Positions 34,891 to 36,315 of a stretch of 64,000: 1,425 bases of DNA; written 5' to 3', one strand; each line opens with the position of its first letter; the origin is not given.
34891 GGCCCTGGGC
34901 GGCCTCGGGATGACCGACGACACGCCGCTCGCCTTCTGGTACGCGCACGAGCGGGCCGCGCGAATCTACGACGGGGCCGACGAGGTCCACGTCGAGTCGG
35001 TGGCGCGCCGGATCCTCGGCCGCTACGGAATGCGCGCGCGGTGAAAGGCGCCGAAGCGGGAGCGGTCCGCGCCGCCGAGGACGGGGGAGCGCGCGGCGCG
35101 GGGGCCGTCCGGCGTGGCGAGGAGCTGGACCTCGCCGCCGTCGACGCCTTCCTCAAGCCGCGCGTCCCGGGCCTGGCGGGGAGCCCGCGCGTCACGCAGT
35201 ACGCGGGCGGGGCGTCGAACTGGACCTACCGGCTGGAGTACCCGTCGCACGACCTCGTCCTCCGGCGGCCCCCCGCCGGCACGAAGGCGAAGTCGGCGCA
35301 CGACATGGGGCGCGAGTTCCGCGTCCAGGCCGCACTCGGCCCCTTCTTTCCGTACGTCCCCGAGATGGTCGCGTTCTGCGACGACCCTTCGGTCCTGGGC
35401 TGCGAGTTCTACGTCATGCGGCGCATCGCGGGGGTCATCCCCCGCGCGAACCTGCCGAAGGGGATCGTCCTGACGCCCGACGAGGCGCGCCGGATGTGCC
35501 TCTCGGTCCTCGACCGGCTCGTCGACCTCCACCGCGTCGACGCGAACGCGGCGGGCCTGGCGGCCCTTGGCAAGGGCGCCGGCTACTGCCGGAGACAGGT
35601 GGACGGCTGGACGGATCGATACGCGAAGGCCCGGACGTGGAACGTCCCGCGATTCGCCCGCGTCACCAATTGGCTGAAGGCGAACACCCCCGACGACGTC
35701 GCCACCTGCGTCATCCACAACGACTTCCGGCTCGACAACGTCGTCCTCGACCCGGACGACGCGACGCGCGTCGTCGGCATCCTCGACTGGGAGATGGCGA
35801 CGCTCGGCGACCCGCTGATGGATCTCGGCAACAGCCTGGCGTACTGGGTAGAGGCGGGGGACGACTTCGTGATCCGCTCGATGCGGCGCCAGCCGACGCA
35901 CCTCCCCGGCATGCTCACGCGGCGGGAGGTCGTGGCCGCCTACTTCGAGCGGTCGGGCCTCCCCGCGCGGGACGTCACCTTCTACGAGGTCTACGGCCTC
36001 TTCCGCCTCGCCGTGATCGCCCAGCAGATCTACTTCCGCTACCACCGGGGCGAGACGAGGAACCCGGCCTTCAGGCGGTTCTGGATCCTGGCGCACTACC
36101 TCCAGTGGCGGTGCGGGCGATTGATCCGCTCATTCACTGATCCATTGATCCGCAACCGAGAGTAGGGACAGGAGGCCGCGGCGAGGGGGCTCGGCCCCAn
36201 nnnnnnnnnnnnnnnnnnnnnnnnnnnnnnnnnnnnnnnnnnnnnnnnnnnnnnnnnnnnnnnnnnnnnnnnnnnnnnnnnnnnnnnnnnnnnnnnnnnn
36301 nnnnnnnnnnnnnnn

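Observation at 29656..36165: LysR-controlled, translationally coupled five-gene neutral-lipid operon (SDR, WS/DGAT, alpha/beta hydrolase, ACAD, APH-like kinase) beside the pfa cluster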

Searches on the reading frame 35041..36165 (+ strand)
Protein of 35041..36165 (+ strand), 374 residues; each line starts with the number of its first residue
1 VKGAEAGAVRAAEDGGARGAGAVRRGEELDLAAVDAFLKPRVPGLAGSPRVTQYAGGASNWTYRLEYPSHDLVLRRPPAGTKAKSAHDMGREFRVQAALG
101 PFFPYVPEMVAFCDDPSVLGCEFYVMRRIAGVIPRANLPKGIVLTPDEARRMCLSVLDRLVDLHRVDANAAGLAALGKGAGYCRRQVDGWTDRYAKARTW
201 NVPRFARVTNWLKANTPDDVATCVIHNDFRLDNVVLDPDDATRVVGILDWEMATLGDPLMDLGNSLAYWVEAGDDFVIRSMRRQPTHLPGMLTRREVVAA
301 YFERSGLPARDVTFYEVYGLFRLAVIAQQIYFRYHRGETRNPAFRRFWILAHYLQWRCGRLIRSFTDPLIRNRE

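Call 7: search_protein_families(library=pfam, proteins=[window:35041-36165:+], max_evalue=0.001)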
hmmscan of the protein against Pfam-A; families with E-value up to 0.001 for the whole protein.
window:35041-36165:+ (374 aa): 1 family
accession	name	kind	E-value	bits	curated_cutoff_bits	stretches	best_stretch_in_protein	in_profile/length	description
PF01636.29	APH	-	3.6e-49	168.1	23.2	1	51-283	2-227/239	Phosphotransferase enzyme family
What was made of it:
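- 35041..36165 (+): g5, an ACAD10/11-LvaA-type APH-fold kinase (374 aa). PF01636 (call 7).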

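Call 8: search_protein_families(library=ncbifam, proteins=[window:35041-36165:+], max_evalue=0.001)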
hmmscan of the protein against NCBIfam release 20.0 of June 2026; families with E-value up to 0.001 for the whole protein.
window:35041-36165:+ (374 aa): 8 families
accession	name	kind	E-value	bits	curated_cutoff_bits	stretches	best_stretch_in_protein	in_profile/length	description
NF000254.1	macrolide_MphA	exception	1.9e-07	30.8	550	1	145-272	116-242/293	Mph(A) family macrolide 2'-phosphotransferase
TIGR02721.1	ycfN_thiK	equivalog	2e-07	30.4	299.45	1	206-264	130-184/256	thiamine kinase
NF041268.1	capreo_Cph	equivalog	1.2e-06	28.3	390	1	216-265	176-226/285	capreomycin phosphotransferase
NF038156.1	lant_syn_V_LxmK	equivalog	2.2e-06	27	315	1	218-300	187-264/347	class V lanthionine synthetase subunit LxmK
NF000255.1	macrolide_MphF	exception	5e-05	22.8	650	1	158-272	129-239/299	Mph(F) family macrolide 2'-phosphotransferase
NF033068.1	APH_3p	equivalog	0.00018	21.1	205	1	189-262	142-212/255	APH(3') family aminoglycoside O-phosphotransferase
NF041256.1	GntI_guanitoxin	equivalog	0.00031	20.2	357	1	213-264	166-212/282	guanitoxin biosynthesis pre-guanitoxin N-oxide kinase GntI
NF000076.3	APH_2pp_Ie_IVa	exception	0.00044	19.6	600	1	222-281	191-249/301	APH(2'')-Ie/IVa family aminoglycoside O-phosphotransferase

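Call 21: search_solved_structures(query=window:35041-36165:+, max_evalue=0.001)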
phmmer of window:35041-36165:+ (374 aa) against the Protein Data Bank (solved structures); distinct sequences matched with E-value up to 0.001: 9.
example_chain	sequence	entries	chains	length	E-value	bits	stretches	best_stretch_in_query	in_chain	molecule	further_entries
9o56_A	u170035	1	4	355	3e-82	280.2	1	22-347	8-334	Aminoglycoside phosphotransferase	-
8v3v_A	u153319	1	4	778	4.2e-53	184.2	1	28-339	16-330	Acyl-Coenzyme A dehydrogenase family, member 11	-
8v3u_A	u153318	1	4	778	5.5e-52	180.5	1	28-339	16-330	Acyl-Coenzyme A dehydrogenase family, member 11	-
3dxp_A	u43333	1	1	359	1.4e-47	166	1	22-337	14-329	putative acyl-CoA dehydrogenase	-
9fsg_A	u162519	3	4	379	1.6e-14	57.2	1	107-342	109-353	Aminoglycoside phosphotransferase-like protein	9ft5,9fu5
3ats_A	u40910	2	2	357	9e-08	35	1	86-342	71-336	Putative uncharacterized protein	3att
5igh_A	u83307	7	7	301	2e-06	30.5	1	134-273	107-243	Macrolide 2'-phosphotransferase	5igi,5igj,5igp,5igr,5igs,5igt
7f0a_A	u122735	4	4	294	0.00033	23.3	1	214-264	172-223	Capreomycin phosphotransferase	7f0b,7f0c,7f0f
8i80_B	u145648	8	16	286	0.00083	22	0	218-276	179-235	Viomycin kinase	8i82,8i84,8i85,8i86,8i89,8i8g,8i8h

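Call 25: find_related_loci(query=window:35041-36165:+, collection=metagenome_contigs, flank=10000)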
Query window:35041-36165:+ (374 aa) in metagenome_contigs; peptide patterns used: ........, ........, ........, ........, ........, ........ (x = any residue, [..] = any of these).
600 stretches matched a pattern (row limit reached: there are more); 499 encode a relative of the query (tblastn E <= 1e-3); the best 80 are kept; 80 distinct loci.
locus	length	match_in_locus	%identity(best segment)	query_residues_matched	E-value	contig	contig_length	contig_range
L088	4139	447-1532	91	1-362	0e+0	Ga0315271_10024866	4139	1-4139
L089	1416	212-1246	81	11-356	0e+0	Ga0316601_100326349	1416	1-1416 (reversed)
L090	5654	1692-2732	80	13-356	0e+0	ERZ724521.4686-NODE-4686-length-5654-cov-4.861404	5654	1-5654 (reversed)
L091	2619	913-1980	77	5-364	0e+0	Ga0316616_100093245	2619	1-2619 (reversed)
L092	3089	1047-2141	75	3-363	0e+0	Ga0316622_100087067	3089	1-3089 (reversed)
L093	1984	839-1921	75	12-372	0e+0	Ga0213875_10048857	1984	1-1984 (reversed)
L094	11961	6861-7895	76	20-364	0e+0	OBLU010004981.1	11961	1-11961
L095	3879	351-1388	77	21-366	0e+0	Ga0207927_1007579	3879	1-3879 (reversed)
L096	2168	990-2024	75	20-364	0e+0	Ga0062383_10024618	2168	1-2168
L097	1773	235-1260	75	22-363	0e+0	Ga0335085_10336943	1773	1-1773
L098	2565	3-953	79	42-358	0e+0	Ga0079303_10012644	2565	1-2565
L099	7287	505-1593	73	5-362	5e-176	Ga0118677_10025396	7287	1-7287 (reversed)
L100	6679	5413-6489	69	8-364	1e-176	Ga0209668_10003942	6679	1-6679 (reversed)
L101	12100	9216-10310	70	12-373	4e-174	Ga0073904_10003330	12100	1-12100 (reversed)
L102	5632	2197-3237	74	19-364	1e-176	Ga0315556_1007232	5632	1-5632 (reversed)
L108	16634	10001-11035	68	20-364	4e-170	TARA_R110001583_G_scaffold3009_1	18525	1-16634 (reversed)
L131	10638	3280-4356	66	2-362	4e-160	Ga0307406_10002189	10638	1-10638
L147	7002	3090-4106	65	24-362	3e-151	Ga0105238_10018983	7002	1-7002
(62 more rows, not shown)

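Call 35: search_solved_structures(query=window:35041-36165:+, max_evalue=1e-40, show_alignments=3)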
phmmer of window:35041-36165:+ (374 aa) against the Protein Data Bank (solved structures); distinct sequences matched with E-value up to 1e-40: 4.
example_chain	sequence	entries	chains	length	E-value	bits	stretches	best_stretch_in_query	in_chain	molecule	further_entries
9o56_A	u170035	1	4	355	3e-82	280.2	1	22-347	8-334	Aminoglycoside phosphotransferase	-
8v3v_A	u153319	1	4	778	4.2e-53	184.2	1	28-339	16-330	Acyl-Coenzyme A dehydrogenase family, member 11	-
8v3u_A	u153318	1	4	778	5.5e-52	180.5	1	28-339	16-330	Acyl-Coenzyme A dehydrogenase family, member 11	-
3dxp_A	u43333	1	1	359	1.4e-47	166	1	22-337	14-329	putative acyl-CoA dehydrogenase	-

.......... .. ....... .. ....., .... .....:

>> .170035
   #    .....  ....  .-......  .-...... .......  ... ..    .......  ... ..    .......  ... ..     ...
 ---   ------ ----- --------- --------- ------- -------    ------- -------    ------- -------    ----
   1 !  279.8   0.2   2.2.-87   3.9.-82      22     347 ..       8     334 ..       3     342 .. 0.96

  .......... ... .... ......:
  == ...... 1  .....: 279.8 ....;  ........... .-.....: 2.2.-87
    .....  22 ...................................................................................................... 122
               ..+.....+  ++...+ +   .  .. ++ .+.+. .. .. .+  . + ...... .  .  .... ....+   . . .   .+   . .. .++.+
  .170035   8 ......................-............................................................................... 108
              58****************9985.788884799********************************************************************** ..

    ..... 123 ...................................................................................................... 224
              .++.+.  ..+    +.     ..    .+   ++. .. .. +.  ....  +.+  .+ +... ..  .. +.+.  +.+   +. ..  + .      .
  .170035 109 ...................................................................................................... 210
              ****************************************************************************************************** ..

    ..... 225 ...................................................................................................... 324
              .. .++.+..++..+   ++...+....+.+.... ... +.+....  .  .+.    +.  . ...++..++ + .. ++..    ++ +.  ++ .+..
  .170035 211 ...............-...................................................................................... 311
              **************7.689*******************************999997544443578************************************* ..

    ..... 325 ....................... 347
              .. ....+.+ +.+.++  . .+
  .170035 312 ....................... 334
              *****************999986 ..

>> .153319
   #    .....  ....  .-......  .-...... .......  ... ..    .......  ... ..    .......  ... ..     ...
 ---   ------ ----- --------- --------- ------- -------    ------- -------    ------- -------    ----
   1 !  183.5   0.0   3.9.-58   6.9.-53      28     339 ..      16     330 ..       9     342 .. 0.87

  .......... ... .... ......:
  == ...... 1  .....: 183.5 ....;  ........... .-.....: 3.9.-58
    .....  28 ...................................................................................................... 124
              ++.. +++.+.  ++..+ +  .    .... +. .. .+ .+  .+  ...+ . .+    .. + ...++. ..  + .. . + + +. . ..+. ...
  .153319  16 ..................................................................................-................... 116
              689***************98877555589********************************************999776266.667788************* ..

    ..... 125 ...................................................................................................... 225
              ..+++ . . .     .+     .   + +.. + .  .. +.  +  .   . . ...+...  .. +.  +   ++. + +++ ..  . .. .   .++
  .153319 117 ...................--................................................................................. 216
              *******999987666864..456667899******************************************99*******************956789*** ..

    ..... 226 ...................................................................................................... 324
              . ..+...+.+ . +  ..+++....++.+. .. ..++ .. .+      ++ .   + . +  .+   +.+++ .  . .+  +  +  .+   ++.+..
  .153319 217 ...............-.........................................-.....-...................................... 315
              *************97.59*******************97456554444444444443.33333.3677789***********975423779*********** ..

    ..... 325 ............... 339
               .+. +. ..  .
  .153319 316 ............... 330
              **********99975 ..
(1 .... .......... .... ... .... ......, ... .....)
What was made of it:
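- On ACAD10/11-LvaA-type kinase (APH fold): g5 GREF aligns to ACAD11 DREF, and g5 CRRQV aligns to ACAD11 CKRQV (call 35).
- For the kinase, the catalytic and CoA-contact residues are aligned (call 35).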

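Call 56: search_protein_families(library=pfam, proteins=[L108:10996-11745:+, L108:11815-12573:+, L108:9151-9966:+], max_evalue=0.001)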
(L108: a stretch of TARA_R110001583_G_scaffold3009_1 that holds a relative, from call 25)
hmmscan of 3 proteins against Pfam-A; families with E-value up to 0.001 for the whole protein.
L108:10996-11745:+ (249 aa): 1 family
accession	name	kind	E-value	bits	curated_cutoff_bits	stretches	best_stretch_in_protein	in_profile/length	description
PF00300.27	His_Phos_1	-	2.9e-15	56.9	21.7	2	20-85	1-70/194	Histidine phosphatase superfamily (branch 1)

L108:11815-12573:+ (252 aa): 3 families
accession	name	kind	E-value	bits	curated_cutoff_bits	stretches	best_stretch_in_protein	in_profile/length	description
PF00106.31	adh_short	-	3.3e-39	134.8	26.6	1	7-201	1-192/195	short chain dehydrogenase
PF13561.12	adh_short_C2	-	4.4e-27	95.6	27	1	13-202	1-187/236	Enoyl-(Acyl carrier protein) reductase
PF08659.16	KR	-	1.9e-11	44.7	22.6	1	9-170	3-161/180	KR domain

L108:9151-9966:+ (271 aa): 4 families
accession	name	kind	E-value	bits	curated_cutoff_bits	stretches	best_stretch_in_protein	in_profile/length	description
PF00106.31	adh_short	-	2.2e-54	184.3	26.6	1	4-194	1-192/195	short chain dehydrogenase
PF13561.12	adh_short_C2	-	3.4e-44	151.6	27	1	12-219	3-211/236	Enoyl-(Acyl carrier protein) reductase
PF08659.16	KR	-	2.9e-13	50.6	22.6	1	6-165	3-163/180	KR domain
PF01370.27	Epimerase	-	6.3e-05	22.9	20.9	1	6-115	1-102/240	NAD dependent epimerase/dehydratase family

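Call 57: search_protein_families(library=ncbifam, proteins=[L108:9151-9966:+, L131:2450-3289:+, L093:40-870:+, L147:2179-3057:+, L108:11815-12573:+, L108:10996-11745:+], max_evalue=1e-30)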
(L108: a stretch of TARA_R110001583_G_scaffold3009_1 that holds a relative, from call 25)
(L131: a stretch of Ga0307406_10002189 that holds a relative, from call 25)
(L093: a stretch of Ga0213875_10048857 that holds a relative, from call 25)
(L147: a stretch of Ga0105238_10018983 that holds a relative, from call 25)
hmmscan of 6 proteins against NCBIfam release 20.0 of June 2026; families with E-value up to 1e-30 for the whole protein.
L108:9151-9966:+ (271 aa): 65 families (the best 25 are shown)
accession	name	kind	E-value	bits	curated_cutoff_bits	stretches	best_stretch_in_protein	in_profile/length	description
NF004196.0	PRK05650.1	equivalog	4.4e-108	360.5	297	1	3-268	2-268/272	SDR family oxidoreductase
NF004843.0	PRK06194.1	equivalog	2.2e-62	211.1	308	1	4-238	7-258/295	hypothetical protein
NF004514.1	PRK05855.1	equivalog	2.3e-59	201.5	455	1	3-250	313-568/578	SDR family oxidoreductase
NF005878.0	PRK07825.1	subfamily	4.3e-54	183.7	287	1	3-253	9-245/278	short chain dehydrogenase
NF005559.1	PRK07231.1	subfamily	2.8e-49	167.9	215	1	4-205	5-208/249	glucose 1-dehydrogenase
NF006123.0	PRK08267.1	equivalog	1e-48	165.9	261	1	3-256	2-252/261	SDR family oxidoreductase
NF004198.0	PRK05653.1-3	equivalog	4.1e-46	157.4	296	1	3-202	7-207/248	3-oxoacyl-ACP reductase FabG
NF004818.0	PRK06172.1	equivalog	8.1e-46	156.4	336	1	6-206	10-212/253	SDR family oxidoreductase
NF005881.0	PRK07832.1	equivalog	8.5e-46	156.4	296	1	3-265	9-277/287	SDR family oxidoreductase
NF009093.0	PRK12429.1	subfamily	9.7e-45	152.9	258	1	3-203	5-206/259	3-hydroxybutyrate dehydrogenase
NF004529.0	PRK05876.1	equivalog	1.9e-44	152.2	338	1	5-243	8-255/275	short chain dehydrogenase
NF004823.0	PRK06179.1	subfamily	3.4e-44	151.3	310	1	4-202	6-197/271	oxidoreductase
NF004791.0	PRK06138.1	equivalog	5e-44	150.5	312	1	4-218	6-224/252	SDR family oxidoreductase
NF009466.0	PRK12826.1-2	subfamily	9.8e-44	149.7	222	1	3-219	3-220/248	3-oxoacyl-ACP reductase FabG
NF004526.0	PRK05872.1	subfamily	1.8e-43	148.8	276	1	3-233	10-241/297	short-chain dehydrogenase/reductase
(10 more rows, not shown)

L131:2450-3289:+ (279 aa): 49 families (the best 25 are shown)
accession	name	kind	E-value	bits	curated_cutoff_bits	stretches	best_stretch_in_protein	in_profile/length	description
NF004196.0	PRK05650.1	equivalog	1.9e-104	348.6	297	1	4-265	2-263/272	SDR family oxidoreductase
NF004843.0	PRK06194.1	equivalog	2.8e-54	184.5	308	1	7-240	9-258/295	hypothetical protein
NF004514.1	PRK05855.1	equivalog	3.5e-51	174.5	455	1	5-251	314-567/578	SDR family oxidoreductase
NF005878.0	PRK07825.1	subfamily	3.1e-49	167.8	287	1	5-266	10-256/278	short chain dehydrogenase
NF005881.0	PRK07832.1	equivalog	2.1e-48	165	296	1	4-264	9-274/287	SDR family oxidoreductase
NF004823.0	PRK06179.1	subfamily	3.8e-46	157.7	310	1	3-262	4-266/271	oxidoreductase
NF005559.1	PRK07231.1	subfamily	3.1e-45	154.6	215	1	6-196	6-196/249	glucose 1-dehydrogenase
NF006123.0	PRK08267.1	equivalog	3.8e-44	150.9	261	1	5-256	3-250/261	SDR family oxidoreductase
NF004198.0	PRK05653.1-3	equivalog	5.3e-44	150.5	296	1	3-194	6-197/248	3-oxoacyl-ACP reductase FabG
NF009093.0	PRK12429.1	subfamily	3.5e-43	147.8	258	1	5-191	6-192/259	3-hydroxybutyrate dehydrogenase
NF004818.0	PRK06172.1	equivalog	7.5e-43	146.7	336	1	7-208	10-212/253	SDR family oxidoreductase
NF004526.0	PRK05872.1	subfamily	5.8e-42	143.8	276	1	6-270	12-276/297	short-chain dehydrogenase/reductase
NF009466.0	PRK12826.1-2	subfamily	1.1e-41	143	222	1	4-199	3-200/248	3-oxoacyl-ACP reductase FabG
TIGR01963.1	PHB_DH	subfamily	2.3e-41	141.8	307.05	1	5-192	2-189/255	3-hydroxybutyrate dehydrogenase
NF004825.0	PRK06181.1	equivalog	2e-40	138.8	215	1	5-258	7-259/268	SDR family oxidoreductase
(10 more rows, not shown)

L093:40-870:+ (276 aa): 46 families (the best 25 are shown)
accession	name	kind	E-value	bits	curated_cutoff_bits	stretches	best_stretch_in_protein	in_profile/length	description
NF004196.0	PRK05650.1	equivalog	4.8e-110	366.9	297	1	4-263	3-262/272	SDR family oxidoreductase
NF004843.0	PRK06194.1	equivalog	1.5e-59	201.8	308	1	2-239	5-258/295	hypothetical protein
NF004514.1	PRK05855.1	equivalog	3.7e-59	200.8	455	1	2-261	312-576/578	SDR family oxidoreductase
NF005881.0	PRK07832.1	equivalog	1.6e-50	172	296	1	1-265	7-276/287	SDR family oxidoreductase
NF005878.0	PRK07825.1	subfamily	3.6e-50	170.9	287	1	1-259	7-250/278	short chain dehydrogenase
NF006123.0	PRK08267.1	equivalog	1e-47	162.6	261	1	4-259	3-254/261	SDR family oxidoreductase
NF004818.0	PRK06172.1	equivalog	1.4e-46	158.9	336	1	2-207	6-212/253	SDR family oxidoreductase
NF005559.1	PRK07231.1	subfamily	8.6e-46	156.4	215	1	2-197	3-199/249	glucose 1-dehydrogenase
NF004526.0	PRK05872.1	subfamily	3e-45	154.6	276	1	1-258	8-261/297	short-chain dehydrogenase/reductase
NF004198.0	PRK05653.1-3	equivalog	5e-44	150.6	296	1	2-212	6-213/248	3-oxoacyl-ACP reductase FabG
NF004825.0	PRK06181.1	equivalog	1.1e-43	149.5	215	1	2-259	5-260/268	SDR family oxidoreductase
NF004791.0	PRK06138.1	equivalog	6.5e-43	146.8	312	1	2-221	4-226/252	SDR family oxidoreductase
TIGR01963.1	PHB_DH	subfamily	1.8e-41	142.1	307.05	1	4-191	2-189/255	3-hydroxybutyrate dehydrogenase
NF004529.0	PRK05876.1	equivalog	2.1e-41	142.3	338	1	2-190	5-194/275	short chain dehydrogenase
NF009093.0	PRK12429.1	subfamily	9e-41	139.9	258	1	1-191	3-193/259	3-hydroxybutyrate dehydrogenase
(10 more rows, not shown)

L147:2179-3057:+ (292 aa): 51 families (the best 25 are shown)
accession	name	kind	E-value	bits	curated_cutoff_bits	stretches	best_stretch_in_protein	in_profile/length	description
NF004196.0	PRK05650.1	equivalog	9.6e-100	333.1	297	1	22-287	3-267/272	SDR family oxidoreductase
NF004514.1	PRK05855.1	equivalog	1.4e-56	192.3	455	1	14-269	306-568/578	SDR family oxidoreductase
NF004843.0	PRK06194.1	equivalog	1.6e-51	175.4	308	1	20-224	5-225/295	hypothetical protein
NF005878.0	PRK07825.1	subfamily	2.7e-51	174.6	287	1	20-216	8-200/278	short chain dehydrogenase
NF005881.0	PRK07832.1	equivalog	1.7e-49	168.6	296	1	18-282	6-278/287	SDR family oxidoreductase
NF006123.0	PRK08267.1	equivalog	1.7e-49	168.4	261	1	22-268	3-245/261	SDR family oxidoreductase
NF004825.0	PRK06181.1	equivalog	2.3e-46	158.3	215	1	21-268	6-252/268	SDR family oxidoreductase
NF005559.1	PRK07231.1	subfamily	1.8e-45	155.4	215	1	21-232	4-216/249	glucose 1-dehydrogenase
NF004824.0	PRK06180.1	subfamily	4.3e-44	150.7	298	1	22-213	5-194/279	oxidoreductase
NF004823.0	PRK06179.1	subfamily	6.1e-43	147.2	310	1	24-224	8-200/271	oxidoreductase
NF004818.0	PRK06172.1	equivalog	1.3e-42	145.9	336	1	24-237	10-225/253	SDR family oxidoreductase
TIGR01963.1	PHB_DH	subfamily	1.6e-42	145.5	307.05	1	24-227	4-207/255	3-hydroxybutyrate dehydrogenase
NF004791.0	PRK06138.1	equivalog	4.5e-42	144.1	312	1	24-240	8-227/252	SDR family oxidoreductase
NF009093.0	PRK12429.1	subfamily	4.9e-42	144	258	1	21-227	5-211/259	3-hydroxybutyrate dehydrogenase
NF004198.0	PRK05653.1-3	equivalog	7.5e-42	143.5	296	1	20-232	6-215/248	3-oxoacyl-ACP reductase FabG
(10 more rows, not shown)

L108:11815-12573:+ (252 aa): 4 families
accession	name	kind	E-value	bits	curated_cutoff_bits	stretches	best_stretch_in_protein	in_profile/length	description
NF006099.0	PRK08251.1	equivalog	1.2e-117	391.5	253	1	4-251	2-249/250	SDR family oxidoreductase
NF005437.0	PRK07024.1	equivalog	6.3e-39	134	266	1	5-247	3-242/259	SDR family oxidoreductase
NF006123.0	PRK08267.1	equivalog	2.5e-33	115.4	261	1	5-201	1-193/261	SDR family oxidoreductase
NF004825.0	PRK06181.1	equivalog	3.9e-31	108.3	215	1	4-197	4-194/268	SDR family oxidoreductase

L108:10996-11745:+ (249 aa): 0 families
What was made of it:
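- On PRK05650 SDR equivalog (NF004196): SDRs from L108, L131, L093 and L147 score 333-367 bits (call 57).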
